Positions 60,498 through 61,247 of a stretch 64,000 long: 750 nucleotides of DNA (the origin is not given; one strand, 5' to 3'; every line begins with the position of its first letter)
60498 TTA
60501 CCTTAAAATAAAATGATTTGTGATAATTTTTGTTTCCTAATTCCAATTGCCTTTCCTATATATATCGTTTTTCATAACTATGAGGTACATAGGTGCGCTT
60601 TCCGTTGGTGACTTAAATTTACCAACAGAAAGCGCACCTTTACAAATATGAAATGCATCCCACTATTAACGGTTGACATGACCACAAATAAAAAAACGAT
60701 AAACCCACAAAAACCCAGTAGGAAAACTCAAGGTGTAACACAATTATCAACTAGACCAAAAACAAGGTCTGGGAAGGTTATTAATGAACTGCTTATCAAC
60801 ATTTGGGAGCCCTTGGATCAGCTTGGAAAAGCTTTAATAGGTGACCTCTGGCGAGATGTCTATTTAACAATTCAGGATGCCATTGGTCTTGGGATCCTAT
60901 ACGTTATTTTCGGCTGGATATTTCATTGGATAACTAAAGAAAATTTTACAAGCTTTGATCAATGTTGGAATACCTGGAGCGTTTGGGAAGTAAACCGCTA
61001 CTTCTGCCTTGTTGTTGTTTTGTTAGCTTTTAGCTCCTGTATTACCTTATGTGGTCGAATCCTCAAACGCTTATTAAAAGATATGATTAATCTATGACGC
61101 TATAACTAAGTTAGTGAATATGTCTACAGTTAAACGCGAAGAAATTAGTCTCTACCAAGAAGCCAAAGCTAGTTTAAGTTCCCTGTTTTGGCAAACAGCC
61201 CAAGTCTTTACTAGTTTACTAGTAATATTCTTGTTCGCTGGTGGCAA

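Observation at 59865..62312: AT-rich two-gene membrane-protein cassette flanked by direct repeats next to a YefM/YoeB module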

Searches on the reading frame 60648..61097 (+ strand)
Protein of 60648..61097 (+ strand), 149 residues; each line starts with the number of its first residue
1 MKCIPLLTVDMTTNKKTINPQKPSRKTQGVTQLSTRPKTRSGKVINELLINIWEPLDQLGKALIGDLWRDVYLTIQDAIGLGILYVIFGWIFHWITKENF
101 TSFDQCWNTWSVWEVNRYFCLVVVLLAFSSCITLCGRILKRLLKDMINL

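Call 8: search_protein_families(library=pfam, proteins=[window:60648-61097:+], max_evalue=0.1)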
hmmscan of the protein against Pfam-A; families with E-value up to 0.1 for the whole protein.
window:60648-61097:+ (149 aa): 0 families

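Call 9: search_protein_families(library=padloc, proteins=[window:60648-61097:+], max_evalue=1)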
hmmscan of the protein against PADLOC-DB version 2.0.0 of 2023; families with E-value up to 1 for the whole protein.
window:60648-61097:+ (149 aa): 0 families

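Call 10: search_protein_families(library=ncbifam, proteins=[window:60648-61097:+], max_evalue=1)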
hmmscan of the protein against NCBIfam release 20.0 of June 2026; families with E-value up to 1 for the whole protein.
window:60648-61097:+ (149 aa): 1 family
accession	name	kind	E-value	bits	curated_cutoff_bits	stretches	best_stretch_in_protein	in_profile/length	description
TIGR02188.1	Ac_CoA_lig_AcsA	equivalog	0.14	10.3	724.95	1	26-57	578-609/629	acetate--CoA ligase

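Call 12: find_homologous_proteins(query=window:60648-61097:+)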
Query window:60648-61097:+ (149 aa): 8 proteins with E <= 0.001 among 29 candidates.
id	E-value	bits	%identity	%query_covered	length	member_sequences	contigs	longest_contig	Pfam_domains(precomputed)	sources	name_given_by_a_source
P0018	1.7e-89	316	100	93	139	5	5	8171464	-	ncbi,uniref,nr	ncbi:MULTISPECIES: hypothetical protein [Moorena]|uniref:Uncharacterized protein n=1 Tax=Moorena pro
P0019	5.0e-78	278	88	93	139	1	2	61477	-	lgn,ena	-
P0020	3.4e-73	263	79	100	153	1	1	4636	-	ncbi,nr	ncbi:MAG: hypothetical protein F6K56_25345 [Moorea sp. SIO3G5]|nr:hypothetical protein [Moorena sp. 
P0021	2.0e-65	237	77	95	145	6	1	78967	-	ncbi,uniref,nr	ncbi:hypothetical protein [Moorena sp. SIO1G6]|uniref:hypothetical protein n=1 Tax=Moorena sp. SIO1G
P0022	6.9e-64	232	76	93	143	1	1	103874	-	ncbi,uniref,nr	ncbi:hypothetical protein [Moorena sp. SIO3A2]|uniref:hypothetical protein n=1 Tax=Moorena sp. SIO3A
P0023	1.1e-60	222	75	93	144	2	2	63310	-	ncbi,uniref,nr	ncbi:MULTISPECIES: hypothetical protein [unclassified Moorena]|uniref:hypothetical protein n=1 Tax=u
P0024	3.0e-54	201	74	83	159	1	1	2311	-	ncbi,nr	ncbi:MAG: hypothetical protein F6K65_31790 [Moorea sp. SIO3C2]|nr:hypothetical protein [Moorena sp. 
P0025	4.1e-42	162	57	79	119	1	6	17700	-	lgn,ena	-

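Call 30: find_encoding_contigs(protein=P0021, flank=5000, max_places=4)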
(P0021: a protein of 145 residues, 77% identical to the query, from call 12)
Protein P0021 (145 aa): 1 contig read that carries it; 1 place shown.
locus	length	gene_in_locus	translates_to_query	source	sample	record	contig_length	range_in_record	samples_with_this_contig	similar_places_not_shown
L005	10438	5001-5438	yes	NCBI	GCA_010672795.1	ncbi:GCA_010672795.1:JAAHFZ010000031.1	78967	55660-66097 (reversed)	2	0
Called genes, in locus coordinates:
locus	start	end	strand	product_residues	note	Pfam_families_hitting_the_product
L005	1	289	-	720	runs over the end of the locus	PF09371:Tex_N, PF22706:Tex_central_region, PF14639:YqgF, PF16921:Tex_YqgF, PF12836:HHH_3, PF17674:HHH_9, PF00575:S1, PF23459:S1_RRP5, +1 more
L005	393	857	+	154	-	PF00903:Glyoxalase, PF12681:Glyoxalase_2 (faint), PF13669:Glyoxalase_4 (weak)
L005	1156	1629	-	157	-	PF01625:PMSR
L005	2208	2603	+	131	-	-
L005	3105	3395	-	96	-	PF03992:ABM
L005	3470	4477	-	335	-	PF08240:ADH_N, PF00107:ADH_zinc_N, PF13602:ADH_zinc_N_2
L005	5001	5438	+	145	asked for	-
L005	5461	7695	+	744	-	PF05729:NACHT, PF13191:AAA_16 (faint)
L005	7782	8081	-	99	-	PF13744:HTH_37 (weak), PF13560:HTH_31, PF01381:HTH_3, PF12844:HTH_19 (weak), PF22495:HTH_92 (weak)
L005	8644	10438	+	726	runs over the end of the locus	-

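Call 31: find_encoding_contigs(protein=P0022, flank=5000, max_places=4)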
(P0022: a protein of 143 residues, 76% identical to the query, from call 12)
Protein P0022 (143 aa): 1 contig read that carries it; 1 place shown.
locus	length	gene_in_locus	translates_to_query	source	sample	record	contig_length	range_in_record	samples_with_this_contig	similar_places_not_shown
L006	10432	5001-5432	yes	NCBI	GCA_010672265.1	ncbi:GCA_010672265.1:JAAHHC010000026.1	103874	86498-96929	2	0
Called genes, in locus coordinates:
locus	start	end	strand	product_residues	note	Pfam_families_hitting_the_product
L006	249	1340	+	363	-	PF13808:DDE_Tnp_1_assoc, PF01609:DDE_Tnp_1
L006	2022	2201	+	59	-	-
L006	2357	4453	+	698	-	PF00805:Pentapeptide (weak), PF13576:Pentapeptide_3 (faint), PF00805:Pentapeptide, PF13599:Pentapeptide_4, PF00805:Pentapeptide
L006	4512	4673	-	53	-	-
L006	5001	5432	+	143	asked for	-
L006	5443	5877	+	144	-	-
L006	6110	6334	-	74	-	-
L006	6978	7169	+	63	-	-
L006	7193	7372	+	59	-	-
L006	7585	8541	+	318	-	PF00561:Abhydrolase_1 (weak), PF12697:Abhydrolase_6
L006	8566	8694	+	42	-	-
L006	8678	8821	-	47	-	-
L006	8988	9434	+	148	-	-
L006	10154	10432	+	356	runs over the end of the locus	PF00737:PsbH (faint), PF01839:FG-GAP (faint), PF13517:FG-GAP_3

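Call 32: find_encoding_contigs(protein=P0023, flank=5000, max_places=4)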
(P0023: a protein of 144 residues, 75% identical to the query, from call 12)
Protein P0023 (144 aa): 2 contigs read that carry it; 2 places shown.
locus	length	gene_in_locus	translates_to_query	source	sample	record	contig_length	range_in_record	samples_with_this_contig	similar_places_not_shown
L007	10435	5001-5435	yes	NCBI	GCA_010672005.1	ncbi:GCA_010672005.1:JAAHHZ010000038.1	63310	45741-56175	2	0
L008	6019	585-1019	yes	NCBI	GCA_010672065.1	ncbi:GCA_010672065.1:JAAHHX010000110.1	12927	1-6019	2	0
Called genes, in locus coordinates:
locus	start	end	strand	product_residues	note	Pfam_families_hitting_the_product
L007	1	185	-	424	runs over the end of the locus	PF03033:Glyco_transf_28, PF21036:EryCIII-like_N (faint), PF00201:UDPGT, PF06722:EryCIII-like_C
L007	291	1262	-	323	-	PF02464:CinA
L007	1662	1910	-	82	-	PF03683:UPF0175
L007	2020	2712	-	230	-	PF05685:Uma2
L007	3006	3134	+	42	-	-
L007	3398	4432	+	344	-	PF08545:ACP_syn_III, PF08541:ACP_syn_III_C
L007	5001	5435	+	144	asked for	-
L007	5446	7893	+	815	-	PF00805:Pentapeptide, PF13576:Pentapeptide_3 (faint), PF13599:Pentapeptide_4 (faint), PF00805:Pentapeptide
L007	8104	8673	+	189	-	PF05685:Uma2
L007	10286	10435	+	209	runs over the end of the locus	-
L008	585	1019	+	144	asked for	-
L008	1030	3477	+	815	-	PF00805:Pentapeptide, PF13576:Pentapeptide_3 (faint), PF13599:Pentapeptide_4 (faint), PF00805:Pentapeptide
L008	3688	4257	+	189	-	PF05685:Uma2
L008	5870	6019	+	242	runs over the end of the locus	-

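Call 55: find_related_loci(query=A8, collection=viral_contigs, flank=6000)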
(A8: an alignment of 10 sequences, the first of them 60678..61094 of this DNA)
Query A8 (139 aa) in viral_contigs; peptide patterns used: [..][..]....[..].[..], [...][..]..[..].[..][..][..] (x = any residue, [..] = any of these).
56 stretches matched a pattern, but none encodes a relative of the query by tblastn (E <= 1e-3).

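Call 56: search_protein_families(library=phrogs, proteins=[window:60678-61094:+], max_evalue=0.1)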
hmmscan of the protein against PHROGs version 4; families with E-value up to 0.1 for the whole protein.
window:60678-61094:+ (139 aa): 1 family
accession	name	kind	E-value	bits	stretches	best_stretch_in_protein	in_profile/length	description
phrog_17826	-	unknown function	0.0056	17.9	1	104-123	32-51/60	-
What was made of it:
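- Tried and rejected: Pfam, NCBIfam, PADLOC and PHROGs scans of ORF1 and ORF2 found nothing meaningful (calls 8-10, 56).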

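Call 57: find_related_loci(query=A8, collection=metagenome_contigs, flank=5000)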
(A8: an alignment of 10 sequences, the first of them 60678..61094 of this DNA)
Query A8 (139 aa) in metagenome_contigs; peptide patterns used: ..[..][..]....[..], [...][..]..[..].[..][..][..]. (x = any residue, [..] = any of these).
442 stretches matched a pattern; 37 encode a relative of the query (tblastn E <= 1e-3); 37 distinct loci.
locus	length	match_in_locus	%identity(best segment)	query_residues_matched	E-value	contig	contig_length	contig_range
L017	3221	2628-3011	42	6-138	2e-28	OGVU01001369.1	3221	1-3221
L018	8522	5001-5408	42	2-139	3e-27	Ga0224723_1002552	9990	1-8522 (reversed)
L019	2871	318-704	40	6-139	5e-27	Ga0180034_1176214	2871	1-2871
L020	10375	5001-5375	41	10-139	1e-25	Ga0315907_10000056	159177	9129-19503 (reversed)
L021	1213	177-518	45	25-139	1e-25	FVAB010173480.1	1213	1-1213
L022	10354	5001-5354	37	9-136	4e-25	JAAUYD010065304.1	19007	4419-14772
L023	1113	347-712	41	17-139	3e-25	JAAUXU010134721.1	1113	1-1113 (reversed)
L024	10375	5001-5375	37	14-139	1e-24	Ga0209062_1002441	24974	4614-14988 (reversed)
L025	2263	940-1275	45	27-139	2e-24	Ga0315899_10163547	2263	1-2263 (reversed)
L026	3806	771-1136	41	17-139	2e-24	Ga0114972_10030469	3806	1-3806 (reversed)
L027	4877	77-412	43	27-139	3e-24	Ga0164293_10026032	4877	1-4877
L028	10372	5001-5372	40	10-139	7e-24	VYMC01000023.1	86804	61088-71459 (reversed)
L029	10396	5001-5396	41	10-139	9e-24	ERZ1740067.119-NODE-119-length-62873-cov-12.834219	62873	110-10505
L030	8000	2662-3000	40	26-139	2e-23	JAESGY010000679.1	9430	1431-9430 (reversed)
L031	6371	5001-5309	46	36-139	1e-22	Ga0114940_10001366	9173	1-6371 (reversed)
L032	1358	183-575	41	9-139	7e-23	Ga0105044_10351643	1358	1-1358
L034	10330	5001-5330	40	26-136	9e-22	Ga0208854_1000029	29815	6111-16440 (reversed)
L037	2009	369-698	41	29-139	2e-20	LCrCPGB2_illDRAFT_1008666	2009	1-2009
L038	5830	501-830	41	29-139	3e-20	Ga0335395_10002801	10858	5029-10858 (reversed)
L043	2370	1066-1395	40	29-139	7e-20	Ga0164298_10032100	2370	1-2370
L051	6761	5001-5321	43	32-139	3e-14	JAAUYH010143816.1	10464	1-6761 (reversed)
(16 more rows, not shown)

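Call 62: search_protein_families(library=pfam, proteins=[L029:5413-7542:+, L051:5348-6370:+, L032:601-1356:+, L022:5380-6147:+, L025:1292-1999:+, L018:5425-6153:+, L020:5392-6189:+, L034:5365-6114:+], max_evalue=0.01)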
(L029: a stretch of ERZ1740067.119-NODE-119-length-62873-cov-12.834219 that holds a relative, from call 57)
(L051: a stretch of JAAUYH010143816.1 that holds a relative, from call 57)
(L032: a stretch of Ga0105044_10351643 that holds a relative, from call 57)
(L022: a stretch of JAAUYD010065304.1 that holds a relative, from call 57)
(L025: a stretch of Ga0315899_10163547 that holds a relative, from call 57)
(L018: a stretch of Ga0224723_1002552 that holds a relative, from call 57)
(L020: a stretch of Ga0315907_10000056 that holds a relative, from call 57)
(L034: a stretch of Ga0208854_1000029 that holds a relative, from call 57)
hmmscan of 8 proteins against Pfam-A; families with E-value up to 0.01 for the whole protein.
L029:5413-7542:+ (710 aa): 3 families
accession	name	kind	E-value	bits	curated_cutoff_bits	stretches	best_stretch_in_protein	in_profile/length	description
PF00563.25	EAL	-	4e-70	236.3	31.3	1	444-677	3-235/236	EAL domain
PF00990.26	GGDEF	-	2.8e-39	134.9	23.8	1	257-415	1-158/161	Diguanylate cyclase, GGDEF domain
PF00072.30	Response_reg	-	2.6e-31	108.5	30.2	1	104-216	1-111/111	Response regulator receiver domain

L051:5348-6370:+ (341 aa): 3 families
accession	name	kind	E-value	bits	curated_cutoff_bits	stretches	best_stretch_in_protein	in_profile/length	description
PF00196.25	GerE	-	9.1e-08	32.1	23.5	1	287-328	3-44/57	Bacterial regulatory proteins, luxR family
PF08281.18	Sigma70_r4_2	-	4.5e-06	26.7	25.7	1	287-328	11-53/54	Sigma-70, region 4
PF04545.22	Sigma70_r4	-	0.00028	20.8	24.1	1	286-328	4-47/50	Sigma-70, region 4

L032:601-1356:+ (252 aa): 3 families
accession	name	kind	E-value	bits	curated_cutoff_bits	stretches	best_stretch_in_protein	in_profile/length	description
PF08447.18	PAS_3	-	9.8e-17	61.5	25.6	1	176-248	3-75/89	PAS fold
PF13426.13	PAS_9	-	0.0019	18.9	27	1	175-242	14-78/103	PAS domain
PF14598.12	PAS_11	-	0.0028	18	25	1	186-249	26-87/109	PAS domain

L022:5380-6147:+ (256 aa): 0 families

L025:1292-1999:+ (236 aa): 1 family
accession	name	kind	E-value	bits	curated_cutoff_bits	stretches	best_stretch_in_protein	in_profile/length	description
PF19744.4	DUF6232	-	4.4e-05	24.3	27.4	0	175-216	72-117/117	Family of unknown function (DUF6232)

L018:5425-6153:+ (243 aa): 1 family
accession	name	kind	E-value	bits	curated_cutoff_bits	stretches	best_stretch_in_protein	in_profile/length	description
PF05164.18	ZapA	-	0.0087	16.8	23.8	0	121-165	18-63/88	Cell division protein ZapA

L020:5392-6189:+ (266 aa): 0 families

L034:5365-6114:+ (250 aa): 0 families
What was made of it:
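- B tails include REC-GGDEF-EAL, PAS_3 and GerE HTH (call 62).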

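Call 70: search_protein_families(library=pfam, alignment_id=A9, max_evalue=0.00001)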
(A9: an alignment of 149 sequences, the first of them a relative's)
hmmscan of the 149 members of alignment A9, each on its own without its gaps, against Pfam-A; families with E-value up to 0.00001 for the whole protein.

A. member 1, L005:393-854:+ (154 aa): 2 families
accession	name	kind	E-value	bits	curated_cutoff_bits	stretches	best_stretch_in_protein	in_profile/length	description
PF00903.31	Glyoxalase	-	7.3e-17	62.3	20.6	1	19-148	1-121/121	Glyoxalase/Bleomycin resistance protein/Dioxygenase superfamily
PF13669.12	Glyoxalase_4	-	4.4e-07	30.6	27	1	21-138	1-109/109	Glyoxalase/Bleomycin resistance protein/Dioxygenase superfamily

B. families by the number of members that match (of 149 scanned): 165 families (the first 25 are shown)
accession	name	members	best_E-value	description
PF05685.18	Uma2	9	9.2e-37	Putative restriction endonuclease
PF00805.28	Pentapeptide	7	9.7e-77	Pentapeptide repeats (8 copies)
PF13576.12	Pentapeptide_3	7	6.8e-23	Pentapeptide repeats (9 copies)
PF13599.13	Pentapeptide_4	7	3.1e-22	Pentapeptide repeat region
PF00561.26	Abhydrolase_1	3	6.7e-23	alpha/beta hydrolase fold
PF12697.13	Abhydrolase_6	3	6.2e-17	Alpha/beta hydrolase family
PF02915.23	Rubrerythrin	2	6.2e-45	Rubrerythrin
PF00005.33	ABC_tran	2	8.7e-39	ABC transporter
PF00919.26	UPF0004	2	6.1e-26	Uncharacterized protein family UPF0004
PF04055.27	Radical_SAM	2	7.7e-24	Radical SAM superfamily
PF16684.10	ResT-TelK_cat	2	5.8e-21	Telomere resolvase ResT/TelK catalytic domain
PF18693.7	TRAM_2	2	1.6e-18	TRAM domain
PF00589.27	Phage_integrase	2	5e-15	Phage integrase family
PF12146.15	Hydrolase_4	2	8.5e-13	Serine aminopeptidase, S33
PF13384.12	HTH_23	2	1.8e-09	Homeodomain-like domain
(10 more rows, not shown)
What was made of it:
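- Neighbouring genes are mostly housekeeping (call 70).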

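Call 71: search_protein_families(library=padloc, alignment_id=A9, max_evalue=0.00001)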
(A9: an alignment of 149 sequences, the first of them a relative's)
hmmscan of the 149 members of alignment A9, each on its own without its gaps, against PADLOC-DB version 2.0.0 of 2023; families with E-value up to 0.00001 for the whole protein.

A. member 1, L005:393-854:+ (154 aa): 0 families

B. families by the number of members that match (of 149 scanned): 126 families (the first 25 are shown)
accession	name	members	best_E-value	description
PDLC04834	PDC-S03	8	2e-17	-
PDLC04833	PDC-S03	7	3.1e-43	-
PDLC04832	PDC-S03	7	2.6e-20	-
PDLC04835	PDC-S03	4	1.2e-96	-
PDLC04135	mad3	2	1.6e-32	mads_3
PDLC04140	mad8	2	2.2e-09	mads_8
PDLC03963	SoFic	1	3.9e-107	-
PDLC04783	PDC-M72A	1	1.4e-95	-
PDLC04938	PDC-S15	1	3.6e-63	-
PDLC03244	MTase_II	1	3.2e-53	Type II methyltransferase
PDLC02908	Ankyrin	1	2.1e-41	-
PDLC01700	Cas12f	1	9.6e-41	CAS-V-F; effector__SPE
PDLC00933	Cas12u4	1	3.1e-40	Cas12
PDLC01674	Cas12f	1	2.1e-38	CAS-V-F; effector__SPE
PDLC01678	Cas12f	1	2.1e-38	Cas14c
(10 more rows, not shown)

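Call 72: search_protein_families(library=padloc, proteins=[L007:5446-7890:+, L038:858-2120:+, L005:5461-7692:+, L029:5413-7542:+, L024:5401-6087:+], max_evalue=0.001)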
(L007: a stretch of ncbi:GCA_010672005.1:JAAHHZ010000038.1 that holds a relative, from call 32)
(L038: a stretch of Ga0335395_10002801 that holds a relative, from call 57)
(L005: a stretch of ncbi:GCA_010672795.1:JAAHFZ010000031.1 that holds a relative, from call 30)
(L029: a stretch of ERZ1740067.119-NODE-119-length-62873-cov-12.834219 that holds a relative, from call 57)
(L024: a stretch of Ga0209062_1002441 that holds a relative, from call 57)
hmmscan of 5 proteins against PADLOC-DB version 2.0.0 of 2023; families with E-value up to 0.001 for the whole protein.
L007:5446-7890:+ (815 aa): 0 families

L038:858-2120:+ (421 aa): 0 families

L005:5461-7692:+ (744 aa): 2 families
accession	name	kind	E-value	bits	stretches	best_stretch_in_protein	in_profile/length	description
PDLC04140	mad8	-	4.5e-07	27.7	1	218-265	17-62/314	mads_8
PDLC05051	PDC-S60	-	9.9e-05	18.6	1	225-346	385-499/1027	-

L029:5413-7542:+ (710 aa): 2 families
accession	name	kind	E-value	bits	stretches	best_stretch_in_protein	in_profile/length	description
PDLC00405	SduA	-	0.00018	19.1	1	101-160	6-65/323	DUF4263 domain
PDLC04055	PD-T4-6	-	0.00018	18.4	1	94-223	358-487/496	-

L024:5401-6087:+ (229 aa): 0 families

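Call 87: search_solved_structures(query=A8, max_evalue=10)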
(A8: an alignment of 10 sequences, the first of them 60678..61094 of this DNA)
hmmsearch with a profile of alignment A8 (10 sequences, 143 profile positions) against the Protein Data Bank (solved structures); distinct sequences matched with E-value up to 10: 0.

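Call 91: predict_structure(alignment_id=A2)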
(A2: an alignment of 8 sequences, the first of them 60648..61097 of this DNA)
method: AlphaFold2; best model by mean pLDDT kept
length: 149 residues; sequences in the alignment: 8
mean_pLDDT: 59.0   pTM: 0.36
mean pLDDT of the five models: 59.0, 55.1, 55.0, 48.8, 48.0
residues with pLDDT >= 90: 0; 70-90: 60; 50-70: 46; < 50: 43
segments of 3 or more residues with pLDDT < 50: 1-38, 107-110
pLDDT, mean of each block of 10 residues (from residue 1): 32 29 31 45 72 76 74 75 72 64 50 57 71 71 67
secondary structure, 60 per line:
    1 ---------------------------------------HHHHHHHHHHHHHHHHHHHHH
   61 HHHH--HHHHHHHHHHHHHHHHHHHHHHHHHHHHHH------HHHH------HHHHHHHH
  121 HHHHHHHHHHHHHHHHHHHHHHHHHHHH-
elements in order: H40-64 H67-96 H103-106 H113-148
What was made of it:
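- Tried and rejected: The Moorena-only alignment gave a modest model (core pLDDT about 72), which I judged not worth a fold search (call 91).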
